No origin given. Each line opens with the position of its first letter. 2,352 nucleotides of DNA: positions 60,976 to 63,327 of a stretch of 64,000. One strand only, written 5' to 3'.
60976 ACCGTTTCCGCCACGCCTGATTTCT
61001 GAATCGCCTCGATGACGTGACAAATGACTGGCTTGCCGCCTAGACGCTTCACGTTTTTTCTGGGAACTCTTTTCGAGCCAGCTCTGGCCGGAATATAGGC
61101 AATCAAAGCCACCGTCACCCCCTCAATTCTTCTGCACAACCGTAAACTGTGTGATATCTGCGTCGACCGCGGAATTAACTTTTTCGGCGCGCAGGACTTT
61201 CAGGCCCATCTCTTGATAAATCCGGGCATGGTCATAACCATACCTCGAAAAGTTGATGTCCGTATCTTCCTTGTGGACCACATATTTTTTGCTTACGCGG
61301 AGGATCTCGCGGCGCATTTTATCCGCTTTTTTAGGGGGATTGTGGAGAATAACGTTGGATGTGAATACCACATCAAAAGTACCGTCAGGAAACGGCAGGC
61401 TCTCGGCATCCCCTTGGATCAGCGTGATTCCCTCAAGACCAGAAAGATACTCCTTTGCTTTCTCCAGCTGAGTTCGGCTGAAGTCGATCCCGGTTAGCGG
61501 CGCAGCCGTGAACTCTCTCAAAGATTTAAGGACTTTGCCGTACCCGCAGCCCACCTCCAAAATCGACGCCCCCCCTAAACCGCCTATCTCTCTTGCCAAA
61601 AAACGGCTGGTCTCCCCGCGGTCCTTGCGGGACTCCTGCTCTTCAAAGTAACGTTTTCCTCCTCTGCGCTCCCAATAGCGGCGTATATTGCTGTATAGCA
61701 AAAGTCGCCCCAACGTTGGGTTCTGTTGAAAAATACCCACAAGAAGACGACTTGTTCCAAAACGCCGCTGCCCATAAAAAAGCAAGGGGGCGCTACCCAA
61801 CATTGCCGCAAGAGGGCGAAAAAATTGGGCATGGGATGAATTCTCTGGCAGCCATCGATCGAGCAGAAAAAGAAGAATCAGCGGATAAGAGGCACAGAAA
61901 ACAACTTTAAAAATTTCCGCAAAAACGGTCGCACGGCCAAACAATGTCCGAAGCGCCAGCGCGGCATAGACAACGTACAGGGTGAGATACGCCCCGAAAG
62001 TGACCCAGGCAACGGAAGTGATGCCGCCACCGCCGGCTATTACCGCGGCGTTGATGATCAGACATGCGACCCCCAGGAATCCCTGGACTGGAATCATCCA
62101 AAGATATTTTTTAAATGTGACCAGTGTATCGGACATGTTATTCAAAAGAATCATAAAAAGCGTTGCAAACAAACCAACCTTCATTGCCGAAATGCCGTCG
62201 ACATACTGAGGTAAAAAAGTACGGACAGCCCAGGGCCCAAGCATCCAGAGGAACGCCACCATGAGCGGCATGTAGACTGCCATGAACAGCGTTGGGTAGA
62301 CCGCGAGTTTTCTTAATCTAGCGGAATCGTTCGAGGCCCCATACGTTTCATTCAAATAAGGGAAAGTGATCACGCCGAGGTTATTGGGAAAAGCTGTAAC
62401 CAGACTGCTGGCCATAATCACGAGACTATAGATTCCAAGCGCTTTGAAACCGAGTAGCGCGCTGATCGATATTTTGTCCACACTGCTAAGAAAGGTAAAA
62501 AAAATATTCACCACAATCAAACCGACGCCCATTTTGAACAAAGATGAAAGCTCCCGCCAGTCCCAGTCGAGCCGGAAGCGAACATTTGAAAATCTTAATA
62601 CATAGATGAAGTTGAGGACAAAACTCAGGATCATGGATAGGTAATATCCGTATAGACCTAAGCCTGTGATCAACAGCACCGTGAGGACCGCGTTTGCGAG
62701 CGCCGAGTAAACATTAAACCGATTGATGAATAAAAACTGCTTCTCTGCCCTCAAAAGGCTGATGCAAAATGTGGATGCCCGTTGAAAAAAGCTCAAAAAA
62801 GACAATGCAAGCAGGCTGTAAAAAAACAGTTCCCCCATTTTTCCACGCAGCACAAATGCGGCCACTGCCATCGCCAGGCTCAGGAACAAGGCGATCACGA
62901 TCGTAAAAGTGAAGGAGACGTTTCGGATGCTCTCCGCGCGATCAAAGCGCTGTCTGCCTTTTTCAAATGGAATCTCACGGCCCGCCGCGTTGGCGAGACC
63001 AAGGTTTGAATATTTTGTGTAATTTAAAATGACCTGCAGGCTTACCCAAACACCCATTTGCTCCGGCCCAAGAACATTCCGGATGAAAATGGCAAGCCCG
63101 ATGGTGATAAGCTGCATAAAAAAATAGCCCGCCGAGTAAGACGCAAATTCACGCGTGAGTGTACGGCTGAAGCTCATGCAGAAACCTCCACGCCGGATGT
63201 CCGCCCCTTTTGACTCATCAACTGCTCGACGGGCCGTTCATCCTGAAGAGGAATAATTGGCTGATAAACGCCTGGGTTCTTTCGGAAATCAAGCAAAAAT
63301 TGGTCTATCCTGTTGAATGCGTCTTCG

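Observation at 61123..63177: Single ORF fusing a Wzx-like polysaccharide flippase to a class I SAM methyltransferase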

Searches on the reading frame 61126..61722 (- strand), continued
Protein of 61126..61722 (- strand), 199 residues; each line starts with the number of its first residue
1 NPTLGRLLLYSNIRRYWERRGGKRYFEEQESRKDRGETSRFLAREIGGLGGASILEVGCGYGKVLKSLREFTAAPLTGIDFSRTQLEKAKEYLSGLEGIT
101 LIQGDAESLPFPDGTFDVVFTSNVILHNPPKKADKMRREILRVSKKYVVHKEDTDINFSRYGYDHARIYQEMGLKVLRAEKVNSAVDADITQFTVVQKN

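Call 43: search_solved_structures(query=A2, max_evalue=0.001)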
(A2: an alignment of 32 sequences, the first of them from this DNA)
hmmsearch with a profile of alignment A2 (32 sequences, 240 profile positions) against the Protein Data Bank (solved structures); distinct sequences matched with E-value up to 0.001: 68 (the best 60 are shown).
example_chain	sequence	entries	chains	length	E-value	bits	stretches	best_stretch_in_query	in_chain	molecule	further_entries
5wp5_A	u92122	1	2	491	1.4e-15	60.5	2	78-169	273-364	Phosphomethylethanolamine N-methyltransferase 2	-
5wp4_A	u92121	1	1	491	4.8e-14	55.5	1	84-169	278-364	Phosphoethanolamine N-methyltransferase 1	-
3bus_A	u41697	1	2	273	2.5e-12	49.9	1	88-181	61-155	Methyltransferase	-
1ve3_A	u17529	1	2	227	6.6e-12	48.5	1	89-183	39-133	hypothetical protein PH0226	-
6uv6_A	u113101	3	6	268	1.3e-11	47.6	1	81-184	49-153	D-glucose O-methyltransferase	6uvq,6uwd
3mgg_A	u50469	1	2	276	3.5e-11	46.1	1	90-178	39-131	Methyltransferase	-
8zc8_A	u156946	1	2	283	1.1e-10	44.5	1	77-171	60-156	MitM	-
21zq_A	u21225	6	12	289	1.1e-10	44.5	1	77-171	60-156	MitM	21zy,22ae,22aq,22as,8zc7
24uw_A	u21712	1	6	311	3.9e-09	39.4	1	89-178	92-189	FPP-methyltransferase VbFPPMT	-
5gm1_A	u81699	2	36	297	4.9e-09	39.1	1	71-169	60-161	O-methylransferase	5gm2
4pne_A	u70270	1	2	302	1.1e-08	37.9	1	72-182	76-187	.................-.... protein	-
9sm1_A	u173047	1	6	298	1.7e-08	37.3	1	90-174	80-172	Methyltransferase domain protein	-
24ux_A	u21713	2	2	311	1.9e-08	37.2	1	90-174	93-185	Methyltransferase domain protein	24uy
6uak_A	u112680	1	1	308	4.7e-08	35.9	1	91-168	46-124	SAM dependent methyltransferase LahSB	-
9sls_A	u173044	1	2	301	1.2e-07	34.6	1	88-173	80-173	Methyltransferase type 12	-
8ys9_A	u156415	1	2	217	2.5e-07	33.5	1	89-181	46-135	Phosphatidylethanolamine N-methyltransferase/phosphatidyl-N-methylethanolamine N-methyltra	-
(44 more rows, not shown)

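Call 53: predict_structure(alignment_id=A2)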
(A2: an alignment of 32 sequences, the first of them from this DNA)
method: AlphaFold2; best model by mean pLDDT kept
length: 199 residues; sequences in the alignment: 32
mean_pLDDT: 93.4   pTM: 0.90
mean pLDDT of the five models: 93.4, 92.8, 90.9, 90.6, 90.2
residues with pLDDT >= 90: 168; 70-90: 25; 50-70: 6; < 50: 0
segments of 3 or more residues with pLDDT < 50: none
pLDDT, mean of each block of 10 residues (from residue 1): 69 76 90 94 97 98 98 98 96 97 97 98 94 97 98 90 96 97 93 95
secondary structure, 60 per line:
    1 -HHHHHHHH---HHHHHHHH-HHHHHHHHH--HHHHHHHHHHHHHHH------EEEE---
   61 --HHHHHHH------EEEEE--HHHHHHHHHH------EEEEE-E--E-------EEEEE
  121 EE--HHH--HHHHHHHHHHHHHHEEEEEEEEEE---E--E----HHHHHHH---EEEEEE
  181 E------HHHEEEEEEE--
elements in order: H2-9 H13-20 H22-30 H33-47 E54-57 H63-69 E76-80 H83-92 E99-103 E116-122 H130-143 E144-153 H165-171 E175-181 E191-197
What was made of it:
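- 61126..61743 (-): Class I SAM-dependent methyltransferase half, residues 479-684. AF2 pLDDT 93.4, Rossmann-type fold (call 53).
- On Class I SAM-dependent methyltransferase: AF2 pLDDT 93.4, pTM 0.90 (call 53).
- On WbdD-type chain-terminating kinase-methyltransferase: No residues remain for a coiled-coil after the MTase (call 53).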

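Call 55: search_protein_families(library=ncbifam, proteins=[L036:9890-10603:+, L036:10531-12123:+, L036:12182-14098:+, L036:14095-14982:+], max_evalue=0.001)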
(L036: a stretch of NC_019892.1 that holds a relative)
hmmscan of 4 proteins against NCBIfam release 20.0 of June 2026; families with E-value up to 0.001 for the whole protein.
L036:9890-10603:+ (237 aa): 21 families
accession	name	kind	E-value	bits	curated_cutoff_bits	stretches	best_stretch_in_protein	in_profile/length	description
NF045667.1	MTase_DVU1556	equivalog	7.3e-11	41.9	155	1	86-159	22-92/213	DVU_1556 family methyltransferase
TIGR03587.1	Pse_Me-ase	hypoth_equivalog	2.3e-08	34.4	112.05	1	52-186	8-140/204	pseudaminic acid biosynthesis-associated methylase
TIGR02072.1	BioC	equivalog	4.2e-08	33.3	184.95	1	82-161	31-107/244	malonyl-ACP O-methyltransferase BioC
TIGR02081.1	metW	equivalog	7.9e-08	32.1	189.5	1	88-182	15-104/194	methionine biosynthesis protein MetW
NF004452.0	PRK05785.1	equivalog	1.8e-07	30.9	207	1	85-183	50-140/228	hypothetical protein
NF004851.0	PRK06202.1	equivalog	5.6e-06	26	243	1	81-202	55-177/237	hypothetical protein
NF041537.1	ArsM_AhpD_UU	exception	6.9e-06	25.1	510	1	88-179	78-171/345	arsenite methyltransferase/AhpD domain selenoprotein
NF047649.1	MTase_UXPK_star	exception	9.9e-06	24.8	460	1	88-161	79-156/283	methyltransferase/UXPK-star double selenoprotein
TIGR01934.1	MenG_MenH_UbiE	subfamily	2.2e-05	23.9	158.35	1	80-181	33-134/223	ubiquinone/menaquinone biosynthesis methyltransferase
NF043040.1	corrin_prot_MT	hypoth_equivalog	4.4e-05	23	180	1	75-160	27-119/216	corrinoid protein-associated methyltransferase CpaM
TIGR02752.1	MenG_heptapren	equivalog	5.1e-05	22.9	419.85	1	88-181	47-142/231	demethylmenaquinone methyltransferase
NF040539.1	AST_met_ArsM_2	exception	5.3e-05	23.2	240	1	58-179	28-154/262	putative arsinothricin biosynthesis methyltransferase ArsM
NF045882.1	PLipidMtase_Leg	equivalog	5.6e-05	23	390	1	86-181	42-136/207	phospholipid N-methyltransferase PmtA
NF045825.1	FAmtase_mtf2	equivalog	7.8e-05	22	400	1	88-181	60-151/248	fatty-acid O-methyltransferase Mtf2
NF045823.1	PthPhpthDimycoMt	equivalog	8.6e-05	21.8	300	1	89-181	69-159/256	phthiotriol/phenolphthiotriol dimycocerosates methyltransferase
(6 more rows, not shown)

L036:10531-12123:+ (530 aa): 0 families

L036:12182-14098:+ (638 aa): 0 families

L036:14095-14982:+ (295 aa): 2 families
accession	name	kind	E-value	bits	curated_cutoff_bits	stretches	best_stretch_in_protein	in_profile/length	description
NF040950.1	archin_ph_syn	equivalog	4.1e-08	33.3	180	1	43-124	20-99/191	archaetidylinositol phosphate synthase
NF045883.1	PIPSynth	equivalog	0.00019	21.2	170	1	41-142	17-116/197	phosphatidylinositol phosphate synthase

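Call 56: fold_search(model_id=the predicted structure, library=pdb)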
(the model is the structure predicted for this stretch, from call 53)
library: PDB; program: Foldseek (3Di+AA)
matches with E <= 10: 1981; with E <= 0.001: 1357
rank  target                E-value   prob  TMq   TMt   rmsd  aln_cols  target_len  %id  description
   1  4qdj                  1.6e-11  1.00  0.68  0.66   2.8       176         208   17  Crystal structure of magnesium protoporphyrin IX methyltransferase (ChlM) from Synechocystis PCC 6803 with bound SAM (released 2014-08-06)
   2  8ys9_B                1.6e-11  1.00  0.69  0.67   4.3       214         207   21  Crystal structure of Phosphatidylethanolamine N-methyltransferase from R. thermophilum complexed with DMPE and SAH (released 2024-10-16)
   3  1ve3_A                2.7e-11  1.00  0.63  0.60   2.8       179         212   21  Crystal structure of PH0226 protein from Pyrococcus horikoshii OT3 (released 2005-05-24)
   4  4qdk_A                4.8e-11  1.00  0.68  0.63   3.7       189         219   16  Crystal structure of magnesium protoporphyrin IX methyltransferase (ChlM) from Synechocystis PCC 6803 with bound SAH (released 2014-08-06)
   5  3dh0_A                4.8e-11  1.00  0.59  0.62   2.9       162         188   20  Crystal structure of a SAM dependent methyltransferase from Aquifex aeolicus (released 2008-07-15)
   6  8ys9_A                7.8e-11  1.00  0.62  0.59   2.8       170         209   21  Crystal structure of Phosphatidylethanolamine N-methyltransferase from R. thermophilum complexed with DMPE and SAH (released 2024-10-16)
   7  4qdk_B                1.1e-10  1.00  0.69  0.63   3.1       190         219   16  Crystal structure of magnesium protoporphyrin IX methyltransferase (ChlM) from Synechocystis PCC 6803 with bound SAH (released 2014-08-06)
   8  3l8d                  1.6e-10  1.00  0.62  0.61   3.8       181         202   20  Crystal structure of methyltransferase from Bacillus Thuringiensis (released 2010-01-12)
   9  3dh0_B                1.7e-10  1.00  0.61  0.63   2.8       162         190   20  Crystal structure of a SAM dependent methyltransferase from Aquifex aeolicus (released 2008-07-15)
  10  6f5z_A                2.4e-10  1.00  0.61  0.54   4.0       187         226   18  Complex between the Haloferax volcanii Trm112 methyltransferase activator and the Hvo_0019 putative methyltransferase (released 2018-07-11)
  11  6uv6_C                2.5e-10  1.00  0.60  0.46   5.4       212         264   17  AtmM with bound rebeccamycin analogue (released 2020-11-25)
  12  5f8e_C                3.2e-10  1.00  0.61  0.36   2.7       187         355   16  Rv2258c-SAH (released 2016-06-29)
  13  4pne_A                3.4e-10  1.00  0.68  0.51   3.2       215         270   22  Crystal Structure of the [4+2]-Cyclase SpnF (released 2015-02-18)
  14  6uvq_A                3.6e-10  1.00  0.62  0.49   3.4       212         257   17  Crystal structure of Apo AtmM (released 2020-11-25)
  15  4pne_B                3.6e-10  1.00  0.65  0.49   3.6       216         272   21  Crystal Structure of the [4+2]-Cyclase SpnF (released 2015-02-18)
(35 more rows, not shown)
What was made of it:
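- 61126..61743 (-): Foldseek to class I MTases (call 56).
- On Class I SAM-dependent methyltransferase: Foldseek E 1e-11 to ChlM, PmtA, PH0226 and others (call 56). Structural neighbours are too generic to name a substrate (call 56).
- Closest known: Bacterial phospholipid N-methyltransferase PmtA. Same: Among the best sequence-profile and structural neighbours (calls 43, 56).
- MTase model pLDDT 93.4 with class I MTase neighbours (calls 53, 56). Among the nearest structures is the membrane-surface lipid N-methyltransferase PmtA, 8ys9 (call 56). Structural neighbours of the MTase are generic (TM 0.6-0.7, 14-24% identity, call 56).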

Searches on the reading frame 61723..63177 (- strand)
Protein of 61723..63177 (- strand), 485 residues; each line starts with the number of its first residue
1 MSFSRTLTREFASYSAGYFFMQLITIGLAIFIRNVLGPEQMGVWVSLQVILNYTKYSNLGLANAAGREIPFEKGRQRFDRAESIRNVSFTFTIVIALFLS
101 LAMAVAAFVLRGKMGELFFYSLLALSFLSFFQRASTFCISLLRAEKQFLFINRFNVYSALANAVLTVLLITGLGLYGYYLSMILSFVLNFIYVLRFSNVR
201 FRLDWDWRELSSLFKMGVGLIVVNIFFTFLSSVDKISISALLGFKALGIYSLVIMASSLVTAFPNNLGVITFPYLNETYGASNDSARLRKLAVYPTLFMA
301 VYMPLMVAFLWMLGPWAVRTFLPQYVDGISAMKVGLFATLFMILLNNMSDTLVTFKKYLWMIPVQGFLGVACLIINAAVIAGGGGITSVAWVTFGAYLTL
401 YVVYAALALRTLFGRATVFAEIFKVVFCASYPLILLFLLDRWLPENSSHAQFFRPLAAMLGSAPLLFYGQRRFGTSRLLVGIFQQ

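Call 44: search_solved_structures(query=window:61723-63177:-, max_evalue=1)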
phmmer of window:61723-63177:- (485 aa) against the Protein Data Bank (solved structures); distinct sequences matched with E-value up to 1: 7.
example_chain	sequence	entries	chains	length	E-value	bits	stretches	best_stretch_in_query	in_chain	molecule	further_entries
7osv_A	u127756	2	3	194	0.068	15.5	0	197-225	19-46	DeNovoTIM6-SB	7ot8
8r8n_A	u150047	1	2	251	0.13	14.5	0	199-225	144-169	HalluTIM2-2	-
6yqy_A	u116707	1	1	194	0.14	14.4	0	199-224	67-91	de novo designed TIM barrel sTIM11noCys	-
7a8s_A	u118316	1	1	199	0.15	14.3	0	199-224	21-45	sTIM11_h3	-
7osu_A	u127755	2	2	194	0.16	14.3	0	199-224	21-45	sTIM11noCys-SB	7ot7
5bvl_A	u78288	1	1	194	0.38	13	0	199-224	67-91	designed TIM barrel sTIM11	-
8r8o_A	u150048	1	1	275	0.57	12.4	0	199-224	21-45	HalluTIM3-1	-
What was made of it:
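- Tried and rejected: PDB sequence search with the flippase half: only spurious hits (call 44).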

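Call 55: search_protein_families(library=ncbifam, proteins=[window:61723-63177:-], max_evalue=0.001)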
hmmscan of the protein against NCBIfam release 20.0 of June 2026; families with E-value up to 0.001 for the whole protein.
window:61723-63177:- (485 aa): 0 families
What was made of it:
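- Closest known: Wzx / WzxE / MurJ flippases. Different: No PDB sequence hit (call 44) and no NCBIfam family (call 55).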
